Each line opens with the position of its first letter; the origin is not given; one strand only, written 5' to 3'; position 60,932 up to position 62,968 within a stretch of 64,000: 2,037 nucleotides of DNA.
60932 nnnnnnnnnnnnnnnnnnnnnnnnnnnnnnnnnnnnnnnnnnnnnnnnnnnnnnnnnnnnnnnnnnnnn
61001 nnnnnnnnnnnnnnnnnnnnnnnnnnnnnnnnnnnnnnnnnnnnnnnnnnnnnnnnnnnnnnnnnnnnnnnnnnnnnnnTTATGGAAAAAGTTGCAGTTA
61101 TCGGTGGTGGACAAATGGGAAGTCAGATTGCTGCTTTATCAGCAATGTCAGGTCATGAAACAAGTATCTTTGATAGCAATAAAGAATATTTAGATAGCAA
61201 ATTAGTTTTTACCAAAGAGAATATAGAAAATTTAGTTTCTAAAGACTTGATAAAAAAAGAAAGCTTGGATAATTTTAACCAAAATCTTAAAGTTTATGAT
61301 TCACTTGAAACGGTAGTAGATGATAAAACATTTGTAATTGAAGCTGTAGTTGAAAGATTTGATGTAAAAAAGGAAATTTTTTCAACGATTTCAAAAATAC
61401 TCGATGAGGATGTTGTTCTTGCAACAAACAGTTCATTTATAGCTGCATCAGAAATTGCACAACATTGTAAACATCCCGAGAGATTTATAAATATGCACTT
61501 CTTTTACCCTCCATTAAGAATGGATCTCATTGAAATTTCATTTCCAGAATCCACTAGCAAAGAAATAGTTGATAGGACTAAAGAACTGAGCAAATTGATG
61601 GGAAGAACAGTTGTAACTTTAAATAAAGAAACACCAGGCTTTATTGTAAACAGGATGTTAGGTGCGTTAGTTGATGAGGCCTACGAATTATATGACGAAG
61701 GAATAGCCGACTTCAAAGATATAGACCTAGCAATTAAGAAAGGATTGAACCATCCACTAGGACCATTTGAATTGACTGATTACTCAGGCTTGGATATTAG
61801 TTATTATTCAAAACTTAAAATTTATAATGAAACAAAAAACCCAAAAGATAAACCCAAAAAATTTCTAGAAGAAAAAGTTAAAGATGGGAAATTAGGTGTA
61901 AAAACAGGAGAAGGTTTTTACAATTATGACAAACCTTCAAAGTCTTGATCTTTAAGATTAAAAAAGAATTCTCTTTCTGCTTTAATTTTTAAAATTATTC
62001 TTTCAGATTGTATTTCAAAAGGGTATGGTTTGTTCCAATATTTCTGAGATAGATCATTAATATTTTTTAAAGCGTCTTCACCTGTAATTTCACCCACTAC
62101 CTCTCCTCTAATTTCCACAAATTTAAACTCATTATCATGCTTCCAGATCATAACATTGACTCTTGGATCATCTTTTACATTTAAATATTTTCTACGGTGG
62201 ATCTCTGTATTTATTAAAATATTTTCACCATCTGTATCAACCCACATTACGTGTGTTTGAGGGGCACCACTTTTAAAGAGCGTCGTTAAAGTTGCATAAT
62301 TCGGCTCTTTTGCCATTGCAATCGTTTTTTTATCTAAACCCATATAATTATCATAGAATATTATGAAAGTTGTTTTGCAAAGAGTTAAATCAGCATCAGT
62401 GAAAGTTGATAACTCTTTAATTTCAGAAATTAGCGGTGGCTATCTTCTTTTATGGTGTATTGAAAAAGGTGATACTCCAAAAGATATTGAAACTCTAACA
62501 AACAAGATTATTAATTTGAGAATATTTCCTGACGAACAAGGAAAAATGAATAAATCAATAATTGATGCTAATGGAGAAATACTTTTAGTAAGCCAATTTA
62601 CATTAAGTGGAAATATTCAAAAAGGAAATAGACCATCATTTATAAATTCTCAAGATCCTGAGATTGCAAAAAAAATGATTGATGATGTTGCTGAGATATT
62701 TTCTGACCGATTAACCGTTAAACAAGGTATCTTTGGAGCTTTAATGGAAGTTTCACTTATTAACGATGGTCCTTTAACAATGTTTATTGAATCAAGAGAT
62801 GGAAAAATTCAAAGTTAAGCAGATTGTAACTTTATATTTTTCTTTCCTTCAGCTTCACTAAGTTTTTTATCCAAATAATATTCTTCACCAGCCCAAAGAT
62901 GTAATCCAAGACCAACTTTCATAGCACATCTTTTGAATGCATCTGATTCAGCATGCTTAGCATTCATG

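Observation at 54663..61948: Divergent 7-gene acyl-CoA cluster carrying two unrelated 4-hydroxyacyl-CoA dehydration chemistries side by side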

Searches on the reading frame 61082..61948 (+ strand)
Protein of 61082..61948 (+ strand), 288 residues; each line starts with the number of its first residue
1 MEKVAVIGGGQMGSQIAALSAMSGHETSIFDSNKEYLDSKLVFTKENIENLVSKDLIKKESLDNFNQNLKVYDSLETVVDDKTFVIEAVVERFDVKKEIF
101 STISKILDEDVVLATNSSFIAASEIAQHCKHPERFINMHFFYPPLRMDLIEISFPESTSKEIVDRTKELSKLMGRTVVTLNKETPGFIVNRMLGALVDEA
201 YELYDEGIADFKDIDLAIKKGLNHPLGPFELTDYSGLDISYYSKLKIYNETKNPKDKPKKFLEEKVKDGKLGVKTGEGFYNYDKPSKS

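Call 3: search_protein_families(library=pfam, proteins=[window:61082-61948:+])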
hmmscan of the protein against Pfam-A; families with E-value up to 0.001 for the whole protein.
window:61082-61948:+ (288 aa): 4 families
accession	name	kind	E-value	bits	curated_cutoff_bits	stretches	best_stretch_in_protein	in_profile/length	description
PF02737.24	3HCDH_N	-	4.7e-50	170.4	22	1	3-182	1-178/180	3-hydroxyacyl-CoA dehydrogenase, NAD binding domain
PF00725.27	3HCDH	-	7.3e-29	100.6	22.1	1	186-282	1-97/97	3-hydroxyacyl-CoA dehydrogenase, C-terminal domain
PF01210.29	NAD_Gly3P_dh_N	-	1.7e-06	28.6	23.1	1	3-114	1-100/158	NAD-dependent glycerol-3-phosphate dehydrogenase N-terminus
PF03446.21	NAD_binding_2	-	2.4e-06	28.1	21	1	3-131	1-109/161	NAD binding domain of 6-phosphogluconate dehydrogenase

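Call 4: search_protein_families(library=ncbifam, proteins=[window:61082-61948:+])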
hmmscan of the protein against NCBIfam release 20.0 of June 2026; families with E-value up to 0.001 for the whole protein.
window:61082-61948:+ (288 aa): 21 families
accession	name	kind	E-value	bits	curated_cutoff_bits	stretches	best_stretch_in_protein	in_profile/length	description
NF006124.0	PRK08268.1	subfamily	2.4e-71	241.2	508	1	2-285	8-290/507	3-hydroxyacyl-CoA dehydrogenase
NF004474.0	PRK05808.1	subfamily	5e-70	236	408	1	1-282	3-282/283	3-hydroxybutyryl-CoA dehydrogenase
NF006722.0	PRK09260.1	equivalog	1.4e-66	224.7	429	1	1-286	2-285/289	3-hydroxyacyl-CoA dehydrogenase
NF006143.0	PRK08293.1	equivalog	1.6e-64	218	312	1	1-285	4-290/291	3-hydroxyacyl-CoA dehydrogenase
NF005875.0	PRK07819.1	subfamily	1.4e-57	195.3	319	1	1-282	5-286/287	3-hydroxybutyryl-CoA dehydrogenase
NF005715.0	PRK07530.1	equivalog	1.2e-56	192.3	420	1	2-284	5-285/292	3-hydroxybutyryl-CoA dehydrogenase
TIGR02279.1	PaaC-3OHAcCoADH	equivalog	6.7e-54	183.5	669.4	1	2-284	6-287/503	3-hydroxyacyl-CoA dehydrogenase PaaH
NF004783.0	PRK06129.1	equivalog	1.4e-50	172.5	347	1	1-234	2-238/315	3-hydroxyacyl-CoA dehydrogenase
NF006125.0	PRK08269.1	equivalog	1.4e-50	172.2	427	1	2-284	6-298/334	3-hydroxybutyryl-CoA dehydrogenase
NF004699.0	PRK06035.1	equivalog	2.7e-50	171.2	500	1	2-275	4-278/294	3-hydroxyacyl-CoA dehydrogenase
NF042925.1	FHMPC_DH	equivalog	1.4e-49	169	500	1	3-283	2-281/304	5-formyl-3-hydroxy-2-methylpyridine 4-carboxylate 5-dehydrogenase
NF008727.0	PRK11730.1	equivalog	9.4e-48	163.1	870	1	2-287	314-597/717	fatty acid oxidation complex subunit alpha FadB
NF008363.0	PRK11154.1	equivalog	2.2e-44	151.7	869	1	2-284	310-588/708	fatty acid oxidation complex subunit alpha FadJ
TIGR02437.1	FadB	equivalog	1.8e-41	142.3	933.55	1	3-287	315-597/714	fatty acid oxidation complex subunit alpha FadB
TIGR02441.1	fa_ox_alpha_mit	equivalog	1.4e-38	132.5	964.65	1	2-287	336-618/737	fatty acid oxidation complex subunit alpha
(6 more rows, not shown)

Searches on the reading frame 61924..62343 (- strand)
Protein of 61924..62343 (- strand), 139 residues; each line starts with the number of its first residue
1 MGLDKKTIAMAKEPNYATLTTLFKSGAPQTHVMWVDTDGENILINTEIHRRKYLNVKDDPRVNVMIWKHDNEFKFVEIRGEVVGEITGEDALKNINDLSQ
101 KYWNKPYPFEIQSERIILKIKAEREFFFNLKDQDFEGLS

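Call 3: search_protein_families(library=pfam, proteins=[window:61924-62343:-])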
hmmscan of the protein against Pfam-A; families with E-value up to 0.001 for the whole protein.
window:61924-62343:- (139 aa): 1 family
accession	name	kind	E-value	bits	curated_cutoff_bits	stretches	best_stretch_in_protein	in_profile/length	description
PF01243.27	PNPOx_N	-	4.4e-11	43.6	28.1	1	8-124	6-115/120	Pyridoxamine 5'-phosphate oxidase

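Call 4: search_protein_families(library=ncbifam, proteins=[window:61924-62343:-])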
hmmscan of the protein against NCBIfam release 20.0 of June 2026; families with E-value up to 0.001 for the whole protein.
window:61924-62343:- (139 aa): 3 families
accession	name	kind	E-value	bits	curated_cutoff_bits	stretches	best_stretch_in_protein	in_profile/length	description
TIGR03618.1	Rv1155_F420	subfamily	1.9e-18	66.9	79.05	1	9-123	3-123/127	TIGR03618 family F420-dependent PPOX class oxidoreductase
TIGR03667.1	Rv3369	hypoth_equivalog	1.3e-06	28.3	125.3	1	13-114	13-113/130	TIGR03667 family PPOX class F420-dependent oxidoreductase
TIGR03666.1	Rv2061_F420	subfamily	1.5e-05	24.6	84.9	1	7-66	5-64/132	PPOX class F420-dependent oxidoreductase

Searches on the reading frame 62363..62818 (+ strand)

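Call 57: search_protein_families(library=pfam, proteins=[window:62363-62818:+], max_evalue=0.00001)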
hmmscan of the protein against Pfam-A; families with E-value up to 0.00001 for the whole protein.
window:62363-62818:+ (151 aa): 1 family
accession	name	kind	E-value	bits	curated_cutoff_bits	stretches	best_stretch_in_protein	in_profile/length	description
PF02580.21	Tyr_Deacylase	-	2.3e-52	177.6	25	1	2-143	1-144/144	D-Tyr-tRNA(Tyr) deacylase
